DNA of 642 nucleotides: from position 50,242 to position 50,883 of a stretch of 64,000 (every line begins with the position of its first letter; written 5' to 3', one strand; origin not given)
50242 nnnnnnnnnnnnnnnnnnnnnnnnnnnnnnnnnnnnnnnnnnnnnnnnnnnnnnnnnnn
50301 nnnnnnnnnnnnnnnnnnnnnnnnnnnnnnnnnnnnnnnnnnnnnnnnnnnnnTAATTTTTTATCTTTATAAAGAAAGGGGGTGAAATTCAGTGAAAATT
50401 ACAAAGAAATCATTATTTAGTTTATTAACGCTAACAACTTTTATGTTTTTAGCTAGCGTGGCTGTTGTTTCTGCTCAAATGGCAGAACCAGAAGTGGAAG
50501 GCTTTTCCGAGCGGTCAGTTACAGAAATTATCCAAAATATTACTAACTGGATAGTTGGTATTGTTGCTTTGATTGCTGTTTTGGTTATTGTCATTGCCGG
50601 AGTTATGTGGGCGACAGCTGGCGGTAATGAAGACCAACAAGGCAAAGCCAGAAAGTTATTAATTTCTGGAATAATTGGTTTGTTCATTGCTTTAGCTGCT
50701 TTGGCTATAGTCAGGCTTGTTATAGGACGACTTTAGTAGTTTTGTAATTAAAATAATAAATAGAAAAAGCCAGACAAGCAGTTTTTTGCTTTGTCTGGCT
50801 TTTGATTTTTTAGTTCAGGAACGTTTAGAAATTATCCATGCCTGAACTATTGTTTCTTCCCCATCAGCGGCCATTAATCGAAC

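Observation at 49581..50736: Three tandem TrbC/VirB2-like pilin paralogs with no other type IV secretion genes nearby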

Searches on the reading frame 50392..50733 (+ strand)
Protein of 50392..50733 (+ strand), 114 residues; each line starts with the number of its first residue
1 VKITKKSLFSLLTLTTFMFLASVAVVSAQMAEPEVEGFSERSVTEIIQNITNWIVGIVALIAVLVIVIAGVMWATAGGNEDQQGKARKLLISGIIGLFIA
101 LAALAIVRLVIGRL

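Call 3: search_protein_families(library=pfam, proteins=[window:50392-50733:+], max_evalue=10)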
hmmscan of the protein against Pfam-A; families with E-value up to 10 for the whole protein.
window:50392-50733:+ (114 aa): 16 families
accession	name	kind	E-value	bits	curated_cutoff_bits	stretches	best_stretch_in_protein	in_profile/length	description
PF18895.5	T4SS_pilin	-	6.6e-17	61.8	26.6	1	40-110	2-71/71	Type IV secretion system pilin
PF04956.18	TrbC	-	2.7e-09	37.5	27.9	1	5-109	7-97/98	TrbC/VIRB2 pilin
PF19607.4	DUF6112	-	0.0011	19.2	25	1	47-104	16-75/88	Family of unknown function (DUF6112)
PF04746.17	DUF575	-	0.071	13.8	25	1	46-75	8-37/101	Protein of unknown function (DUF575)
PF11022.13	ATP19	-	0.25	12.1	27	1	61-83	19-41/67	ATP synthase subunit K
PF07298.16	NnrU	-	0.28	11.2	24.7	1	7-65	121-178/188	NnrU protein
PF01529.25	DHHC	-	0.33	11.5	28.7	1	8-70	50-110/133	DHHC palmitoyltransferase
PF01312.24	Bac_export_2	-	0.8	9.3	24.4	1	6-71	129-195/335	FlhB HrpN YscU SpaS Family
PF01284.28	MARVEL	-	0.83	10.1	32.8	1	49-105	70-131/135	Membrane-associating domain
PF14110.11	DUF4282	-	1.2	10.2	27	1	54-110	12-67/86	Domain of unknown function (DUF4282)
PF24648.1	DUF7641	-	1.3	9.8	27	1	35-71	56-91/125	Domain of unknown function (DUF7641)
PF09534.15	Trp_oprn_chp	-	1.9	8.7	29.6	2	44-83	109-146/180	Tryptophan-associated transmembrane protein (Trp_oprn_chp)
PF05656.20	DUF805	-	2.2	9.2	25.7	1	58-106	16-65/111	Protein of unknown function (DUF805)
PF01616.22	Orbi_NS3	-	3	7.8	27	1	11-76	81-141/179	Orbivirus NS3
PF20040.4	DUF6442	-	3.2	8.5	25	1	38-106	31-96/102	Family of unknown function (DUF6442)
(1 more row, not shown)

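Call 4: search_protein_families(library=ncbifam, proteins=[window:50392-50733:+], max_evalue=10)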
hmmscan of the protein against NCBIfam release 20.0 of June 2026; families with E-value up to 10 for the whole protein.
window:50392-50733:+ (114 aa): 8 families
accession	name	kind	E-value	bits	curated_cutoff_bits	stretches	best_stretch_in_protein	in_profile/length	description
NF045849.1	ICE_MMCAP2_0565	equivalog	2.4e-09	36.7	40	1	42-112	8-78/80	Mbov_0395 family pilin-like conjugal transfer protein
NF033218.1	anchor_AmaP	equivalog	0.00042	20.1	55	1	1-78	1-76/166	alkaline shock response membrane anchor protein AmaP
TIGR03745.1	conj_TIGR03745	hypoth_equivalog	0.008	16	52.5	1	19-86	5-75/105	TIGR03745 family integrating conjugative element membrane protein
NF010445.0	PRK13871.1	equivalog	0.044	13.9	211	1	11-108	8-99/135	conjugal transfer pilin TrbC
TIGR01332.1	cyt_b559_alpha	equivalog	0.12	12.4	93.95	1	39-87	5-50/80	cytochrome b559 subunit alpha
NF051432.1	PepSY_MTB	domain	0.18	12.3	60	1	51-82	5-34/101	PepSY domain-containing protein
TIGR03943.1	TIGR03943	equivalog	0.91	8.9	88.8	1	9-69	16-73/221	TIGR03943 family putative permease subunit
NF050121.1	bc1_QcrA_actin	exception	1.3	8.4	275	1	8-74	28-82/319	cytochrome bc1 complex Rieske iron-sulfur subunit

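Call 12: find_encoding_contigs(protein=window:50392-50733:+, flank=10000, max_places=6)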
Protein window:50392-50733:+ (114 aa): 9 contigs read that carry it; 6 places shown.
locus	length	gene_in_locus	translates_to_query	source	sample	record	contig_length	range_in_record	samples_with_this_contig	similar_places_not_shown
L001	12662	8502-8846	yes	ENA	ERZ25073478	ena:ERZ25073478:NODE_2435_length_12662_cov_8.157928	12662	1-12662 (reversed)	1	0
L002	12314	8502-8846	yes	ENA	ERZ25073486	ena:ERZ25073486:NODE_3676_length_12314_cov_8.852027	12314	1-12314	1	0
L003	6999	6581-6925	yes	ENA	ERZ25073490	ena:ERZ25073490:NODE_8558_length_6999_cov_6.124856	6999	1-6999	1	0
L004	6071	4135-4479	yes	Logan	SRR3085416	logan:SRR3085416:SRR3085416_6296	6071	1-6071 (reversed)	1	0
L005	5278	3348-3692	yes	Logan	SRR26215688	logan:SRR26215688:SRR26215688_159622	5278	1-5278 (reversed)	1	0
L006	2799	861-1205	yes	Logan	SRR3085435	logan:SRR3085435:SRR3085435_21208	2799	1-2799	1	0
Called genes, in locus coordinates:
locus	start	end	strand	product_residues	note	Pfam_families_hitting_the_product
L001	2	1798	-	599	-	?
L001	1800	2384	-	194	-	PF23459:S1_RRP5 (faint), PF00575:S1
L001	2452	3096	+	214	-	PF13483:Lactamase_B_3, PF12706:Lactamase_B_2 (weak)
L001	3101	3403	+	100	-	-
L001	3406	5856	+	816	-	PF00521:DNA_topoisoIV, PF03989:DNA_gyraseA_C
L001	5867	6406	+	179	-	PF00891:Methyltransf_2, PF01209:Ubie_methyltran, PF02527:GidB (weak), PF05175:MTS, PF13847:Methyltransf_31, PF08241:Methyltransf_11, PF08242:Methyltransf_12, PF13649:Methyltransf_25, +3 more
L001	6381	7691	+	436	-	PF01547:SBP_bac_1, PF13416:SBP_bac_8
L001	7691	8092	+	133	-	PF18895:T4SS_pilin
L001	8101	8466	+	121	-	PF18895:T4SS_pilin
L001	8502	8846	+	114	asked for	PF04956:TrbC, PF18895:T4SS_pilin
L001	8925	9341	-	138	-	-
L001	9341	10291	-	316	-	PF01145:Band_7 (weak)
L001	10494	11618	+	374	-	PF14378:PAP2_3, PF01569:PAP2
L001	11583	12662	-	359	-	?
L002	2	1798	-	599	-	?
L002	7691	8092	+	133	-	PF18895:T4SS_pilin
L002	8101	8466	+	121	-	PF18895:T4SS_pilin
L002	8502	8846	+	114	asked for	PF04956:TrbC, PF18895:T4SS_pilin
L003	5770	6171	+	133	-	PF18895:T4SS_pilin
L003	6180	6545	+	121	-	PF18895:T4SS_pilin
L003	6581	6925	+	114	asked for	PF04956:TrbC, PF18895:T4SS_pilin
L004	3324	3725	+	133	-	PF18895:T4SS_pilin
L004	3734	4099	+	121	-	PF18895:T4SS_pilin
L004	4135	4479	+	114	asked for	PF04956:TrbC, PF18895:T4SS_pilin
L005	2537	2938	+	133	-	PF18895:T4SS_pilin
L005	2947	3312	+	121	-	PF18895:T4SS_pilin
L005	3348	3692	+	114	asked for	PF04956:TrbC, PF18895:T4SS_pilin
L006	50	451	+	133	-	PF18895:T4SS_pilin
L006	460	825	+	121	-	PF18895:T4SS_pilin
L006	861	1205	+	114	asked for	PF04956:TrbC, PF18895:T4SS_pilin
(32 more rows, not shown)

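Call 13: find_homologous_proteins(query=window:50392-50733:+, max_evalue=0.001)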
Query window:50392-50733:+ (114 aa): 27 proteins with E <= 0.001 among 197 candidates.
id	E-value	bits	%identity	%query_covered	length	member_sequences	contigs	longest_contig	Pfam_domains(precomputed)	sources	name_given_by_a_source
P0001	7.0e-60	217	100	100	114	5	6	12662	PF18895.6,PF04956.19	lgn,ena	-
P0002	2.5e-49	183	87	100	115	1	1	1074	PF18895.6,PF04956.19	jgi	-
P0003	8.1e-49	182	86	100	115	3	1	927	PF18895.6,PF04956.19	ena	-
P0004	1.5e-48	181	99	85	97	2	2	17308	PF18895.6,PF04956.19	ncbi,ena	-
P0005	2.6e-47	177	83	100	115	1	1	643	PF18895.6,PF04956.19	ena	-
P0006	2.9e-44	167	80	100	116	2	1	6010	PF18895.6,PF04956.19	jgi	-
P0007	8.0e-36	140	67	98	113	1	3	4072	PF18895.6,PF04956.19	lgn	-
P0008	2.8e-32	129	65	98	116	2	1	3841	PF18895.6,PF04956.19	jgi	-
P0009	4.8e-32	128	62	67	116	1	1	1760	PF18895.6,PF04956.19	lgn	-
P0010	8.5e-32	127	63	98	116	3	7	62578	PF18895.6,PF04956.19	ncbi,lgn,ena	-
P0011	2.5e-31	126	68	69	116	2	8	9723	PF18895.6,PF04956.19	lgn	-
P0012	2.6e-31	126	61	98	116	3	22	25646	PF18895.6,PF04956.19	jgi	-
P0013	8.5e-31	124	59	82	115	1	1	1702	PF18895.6,PF04956.19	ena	-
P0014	1.2e-30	123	61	97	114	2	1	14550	PF18895.6,PF04956.19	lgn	-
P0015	3.0e-30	122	56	67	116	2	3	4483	PF18895.6,PF04956.19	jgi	-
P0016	6.3e-30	121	59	76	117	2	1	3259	PF18895.6,PF04956.19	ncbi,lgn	-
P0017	8.6e-29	118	57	78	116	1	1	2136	PF18895.6,PF04956.19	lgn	-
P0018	5.3e-28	115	57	75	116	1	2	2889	PF18895.6,PF04956.19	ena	-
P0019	1.4e-27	114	53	81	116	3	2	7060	PF18895.6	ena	-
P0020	5.7e-26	108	59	70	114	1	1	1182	PF18895.6,PF04956.19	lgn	-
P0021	2.9e-25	106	55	98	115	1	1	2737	PF18895.6,PF04956.19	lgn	-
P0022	2.3e-22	97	50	96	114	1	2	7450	PF18895.6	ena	-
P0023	4.0e-21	93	56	75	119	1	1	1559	PF18895.6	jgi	-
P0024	2.1e-11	62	33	100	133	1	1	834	PF18895.6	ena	-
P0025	7.5e-10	57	38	68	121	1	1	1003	PF18895.6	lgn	-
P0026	1.3e-7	50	33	68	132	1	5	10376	PF18895.6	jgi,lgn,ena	-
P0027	4.1e-4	38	33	63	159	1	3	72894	PF18895.6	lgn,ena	-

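Call 14: find_encoding_contigs(protein=P0010, flank=10000, max_places=3)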
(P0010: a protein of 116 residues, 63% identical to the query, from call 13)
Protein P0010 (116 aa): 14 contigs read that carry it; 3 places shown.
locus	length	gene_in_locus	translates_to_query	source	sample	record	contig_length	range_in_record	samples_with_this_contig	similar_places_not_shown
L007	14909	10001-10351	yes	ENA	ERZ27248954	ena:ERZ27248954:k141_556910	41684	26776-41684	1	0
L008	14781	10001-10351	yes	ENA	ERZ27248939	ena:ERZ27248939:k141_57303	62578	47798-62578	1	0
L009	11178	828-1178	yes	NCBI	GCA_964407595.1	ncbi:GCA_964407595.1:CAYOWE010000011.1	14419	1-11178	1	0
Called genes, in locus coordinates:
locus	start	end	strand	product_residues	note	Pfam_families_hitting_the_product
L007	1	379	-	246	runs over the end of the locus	PF00849:PseudoU_synth_2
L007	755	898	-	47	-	-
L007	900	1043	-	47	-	-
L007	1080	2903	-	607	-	PF06480:FtsH_ext, PF06068:TIP49 (weak), PF00004:AAA, PF17862:AAA_lid_3, PF01434:Peptidase_M41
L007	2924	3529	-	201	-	PF23459:S1_RRP5 (faint), PF00575:S1 (weak)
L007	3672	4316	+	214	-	PF13483:Lactamase_B_3, PF12706:Lactamase_B_2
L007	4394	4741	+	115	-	-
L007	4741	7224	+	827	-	PF00521:DNA_topoisoIV, PF03989:DNA_gyraseA_C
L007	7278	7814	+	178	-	PF06325:PrmA, PF01209:Ubie_methyltran, PF05175:MTS, PF13489:Methyltransf_23, PF13847:Methyltransf_31, PF08241:Methyltransf_11, PF08242:Methyltransf_12, PF13649:Methyltransf_25, +5 more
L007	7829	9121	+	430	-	PF01547:SBP_bac_1, PF13416:SBP_bac_8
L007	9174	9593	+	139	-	PF18895:T4SS_pilin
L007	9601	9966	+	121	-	PF18895:T4SS_pilin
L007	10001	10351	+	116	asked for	PF04956:TrbC (weak), PF18895:T4SS_pilin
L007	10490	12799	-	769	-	PF00535:Glycos_transf_2, PF13641:Glyco_tranf_2_3 (weak)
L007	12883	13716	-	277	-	-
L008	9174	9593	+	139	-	PF18895:T4SS_pilin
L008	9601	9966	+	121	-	PF18895:T4SS_pilin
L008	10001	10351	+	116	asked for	PF04956:TrbC (weak), PF18895:T4SS_pilin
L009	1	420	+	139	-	PF18895:T4SS_pilin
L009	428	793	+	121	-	PF18895:T4SS_pilin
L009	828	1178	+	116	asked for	PF04956:TrbC (weak), PF18895:T4SS_pilin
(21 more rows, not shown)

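Call 15: find_encoding_contigs(protein=P0027, flank=10000, max_places=3)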
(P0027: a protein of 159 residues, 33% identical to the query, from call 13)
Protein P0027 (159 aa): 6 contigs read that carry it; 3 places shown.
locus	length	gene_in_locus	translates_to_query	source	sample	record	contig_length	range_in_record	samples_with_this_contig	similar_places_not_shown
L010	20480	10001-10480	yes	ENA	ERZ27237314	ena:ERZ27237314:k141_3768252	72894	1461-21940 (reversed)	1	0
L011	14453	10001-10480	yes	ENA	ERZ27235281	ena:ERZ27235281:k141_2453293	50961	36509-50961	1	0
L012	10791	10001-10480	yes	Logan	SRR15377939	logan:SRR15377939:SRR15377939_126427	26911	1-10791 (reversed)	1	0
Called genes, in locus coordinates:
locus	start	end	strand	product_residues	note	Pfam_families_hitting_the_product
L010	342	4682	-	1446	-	PF00550:PP-binding, PF00109:ketoacyl-synt, PF02801:Ketoacyl-synt_C, PF16197:KAsynt_C_assoc, PF22336:RhiE-like_linker (weak), PF00698:Acyl_transf_1, PF00550:PP-binding, PF00975:Thioesterase, +1 more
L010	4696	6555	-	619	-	PF00501:AMP-binding, PF23024:AMP-dom_DIP2-like (weak)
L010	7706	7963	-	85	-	PF12728:HTH_17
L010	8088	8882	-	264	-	-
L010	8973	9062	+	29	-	-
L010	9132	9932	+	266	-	-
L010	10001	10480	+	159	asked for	PF18895:T4SS_pilin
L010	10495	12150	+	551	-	PF19590:TrbL_3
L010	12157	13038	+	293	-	PF12666:PrgI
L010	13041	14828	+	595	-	PF01935:DUF87 (weak), PF12846:AAA_10 (faint), PF19044:P-loop_TraG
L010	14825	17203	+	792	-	PF10412:TrwB_AAD_bind (faint), PF12696:TraG-D_C (weak)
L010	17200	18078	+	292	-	PF13814:Replic_Relax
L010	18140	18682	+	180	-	PF00877:NLPC_P60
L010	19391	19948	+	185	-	-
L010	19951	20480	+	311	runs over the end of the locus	PF10935:DUF2637 (faint)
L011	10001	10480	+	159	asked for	PF18895:T4SS_pilin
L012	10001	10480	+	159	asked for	PF18895:T4SS_pilin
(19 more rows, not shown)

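Call 28: find_related_loci(query=A2, collection=genome_contigs, flank=10000)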
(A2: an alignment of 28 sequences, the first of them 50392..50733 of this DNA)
Query A2 (114 aa) in genome_contigs; peptide patterns used: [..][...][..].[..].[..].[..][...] (x = any residue, [..] = any of these).
599 stretches matched a pattern (row limit reached: there are more); 559 encode a relative of the query (tblastn E <= 1e-3); the best 80 are kept; 79 distinct loci.
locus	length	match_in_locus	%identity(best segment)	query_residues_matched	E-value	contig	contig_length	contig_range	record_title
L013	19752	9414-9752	61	3-114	4e-38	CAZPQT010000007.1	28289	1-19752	MAG TPA_asm: uncultured Candidatus Saccharibacteria bacterium isolate binchicken_co100_470 genome assembly, contig: NODE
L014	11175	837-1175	63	3-114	9e-33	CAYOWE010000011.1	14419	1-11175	MAG TPA_asm: uncultured Candidatus Saccharibacteria bacterium isolate SRP178699_co1_625 genome assembly, contig: NODE_54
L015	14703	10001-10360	43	1-114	9e-19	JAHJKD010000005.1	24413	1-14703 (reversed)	MAG: Patescibacteria group bacterium isolate Modern_marine_rock_biofilm.mb.65 Modern_marine_rock.mb.65_k141_60372, whole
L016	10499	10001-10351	39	3-114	1e-18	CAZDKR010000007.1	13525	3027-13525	MAG TPA_asm: uncultured Gammaproteobacteria bacterium isolate binchicken_co184_737 genome assembly, contig: NODE_8500_le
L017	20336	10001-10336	42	1-111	1e-18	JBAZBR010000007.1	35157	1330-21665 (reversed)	MAG: Patescibacteria group bacterium isolate SO_2017_GW1_117 NODE_5479_length_35157_cov_1.444305_OW334_2017, whole genom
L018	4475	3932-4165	47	37-114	2e-18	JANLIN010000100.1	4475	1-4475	MAG: Candidatus Komeilibacteria bacterium isolate S40-16 k99_378757, whole genome shotgun sequence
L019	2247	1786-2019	49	37-114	4e-18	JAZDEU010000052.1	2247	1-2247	MAG: bacterium isolate MEGAHIT-group-0.164 k141_3842440, whole genome shotgun sequence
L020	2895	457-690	47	37-114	5e-18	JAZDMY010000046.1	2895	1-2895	MAG: bacterium isolate MEGAHIT-group-0.684 k141_18400131, whole genome shotgun sequence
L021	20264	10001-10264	43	24-111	1e-17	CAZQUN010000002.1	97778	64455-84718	MAG TPA_asm: uncultured Candidatus Saccharibacteria bacterium isolate SRP167671_co2_124 genome assembly, contig: NODE_23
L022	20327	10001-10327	38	6-114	2e-17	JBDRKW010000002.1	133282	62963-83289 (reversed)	MAG: Candidatus Kerfeldbacteria bacterium isolate MEGAHIT-group-1.742 k141_9747630, whole genome shotgun sequence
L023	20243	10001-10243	44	34-114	3e-17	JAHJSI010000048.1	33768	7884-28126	MAG: Patescibacteria group bacterium isolate OS_PC_MetaG.mb.195 OS_PC_MetaG.mb.195_k141_513107, whole genome shotgun seq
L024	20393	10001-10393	37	1-113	2e-17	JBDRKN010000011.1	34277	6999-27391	MAG: bacterium isolate MEGAHIT-group-1.725 k141_12502535, whole genome shotgun sequence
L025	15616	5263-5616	38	2-111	4e-17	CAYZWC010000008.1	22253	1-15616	MAG TPA_asm: uncultured Gammaproteobacteria bacterium isolate SRP141376_co1_229 genome assembly, contig: NODE_5046_lengt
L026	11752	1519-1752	46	37-114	5e-17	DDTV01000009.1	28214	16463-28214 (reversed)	MAG TPA_asm: Candidatus Falkowbacteria bacterium UBA2355 UBA2355_contig_12976, whole genome shotgun sequence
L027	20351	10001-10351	37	1-114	4e-17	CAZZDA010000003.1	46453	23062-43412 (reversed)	MAG TPA_asm: uncultured Gammaproteobacteria bacterium isolate SRP167671_co2_226 genome assembly, contig: NODE_994_length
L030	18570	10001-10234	46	37-114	6e-17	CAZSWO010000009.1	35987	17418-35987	MAG TPA_asm: uncultured Gammaproteobacteria bacterium isolate SRP300315_co1_72 genome assembly, contig: NODE_638_length_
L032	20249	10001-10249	45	32-114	2e-17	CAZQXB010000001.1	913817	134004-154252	MAG TPA_asm: uncultured Gammaproteobacteria bacterium isolate SRP300315_co1_11 genome assembly, contig: NODE_1_length_91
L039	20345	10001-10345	38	11-114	1e-16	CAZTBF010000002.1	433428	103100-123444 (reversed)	MAG TPA_asm: uncultured Gammaproteobacteria bacterium isolate SRP334346_co1_18 genome assembly, contig: NODE_16_length_4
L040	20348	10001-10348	37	6-111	2e-16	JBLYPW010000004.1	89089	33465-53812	MAG: Candidatus Komeilibacteria bacterium isolate KTG4t2parc2 KTG4t2parc2_contig_4, whole genome shotgun sequence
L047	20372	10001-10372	35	1-112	2e-16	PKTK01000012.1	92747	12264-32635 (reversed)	MAG: Candidatus Parcubacteria bacterium isolate BM705 sc_115, whole genome shotgun sequence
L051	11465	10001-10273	40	21-114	3e-16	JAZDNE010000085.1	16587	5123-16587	MAG: bacterium isolate MEGAHIT-group-0.699 k141_5698335, whole genome shotgun sequence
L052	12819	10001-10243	43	34-114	3e-16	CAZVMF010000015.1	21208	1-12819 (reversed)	MAG TPA_asm: uncultured Gammaproteobacteria bacterium isolate SRP278252_co2_59 genome assembly, contig: NODE_5024_length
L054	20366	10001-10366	36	3-112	1e-16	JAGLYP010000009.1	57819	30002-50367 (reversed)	MAG: Candidatus Parcubacteria bacterium isolate RS_13_30 ZL320.bin.30.fa_9, whole genome shotgun sequence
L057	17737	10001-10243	43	34-114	7e-16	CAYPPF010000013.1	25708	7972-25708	MAG TPA_asm: uncultured Gammaproteobacteria bacterium isolate SRP200020_co3_83 genome assembly, contig: NODE_2688_length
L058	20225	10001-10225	48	37-111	8e-16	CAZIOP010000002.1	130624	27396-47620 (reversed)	MAG TPA_asm: uncultured Gammaproteobacteria bacterium isolate binchicken_co105_50 genome assembly, contig: NODE_128_leng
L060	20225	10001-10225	45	37-111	8e-16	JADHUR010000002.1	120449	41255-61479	MAG: Patescibacteria group bacterium isolate BS150m-G51 BS-150m-C76, whole genome shotgun sequence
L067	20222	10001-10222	47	39-112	1e-15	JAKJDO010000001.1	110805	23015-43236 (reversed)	MAG: Patescibacteria group bacterium isolate UR.bin108 UR_contig_237, whole genome shotgun sequence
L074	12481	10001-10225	41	37-111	3e-15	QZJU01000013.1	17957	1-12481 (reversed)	MAG: Candidatus Parcubacteria bacterium isolate SURF_31 contig-100_4591_length_17957_read_count_3004961, whole genome sh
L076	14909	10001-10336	38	1-111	3e-15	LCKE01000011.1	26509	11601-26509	MAG: Parcubacteria group bacterium GW2011_GWF2_45_11 UW91_C0011, whole genome shotgun sequence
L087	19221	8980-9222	41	34-114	5e-15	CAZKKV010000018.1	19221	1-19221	MAG TPA_asm: uncultured Gammaproteobacteria bacterium isolate SRP178699_co2_502 genome assembly, contig: NODE_2040_lengt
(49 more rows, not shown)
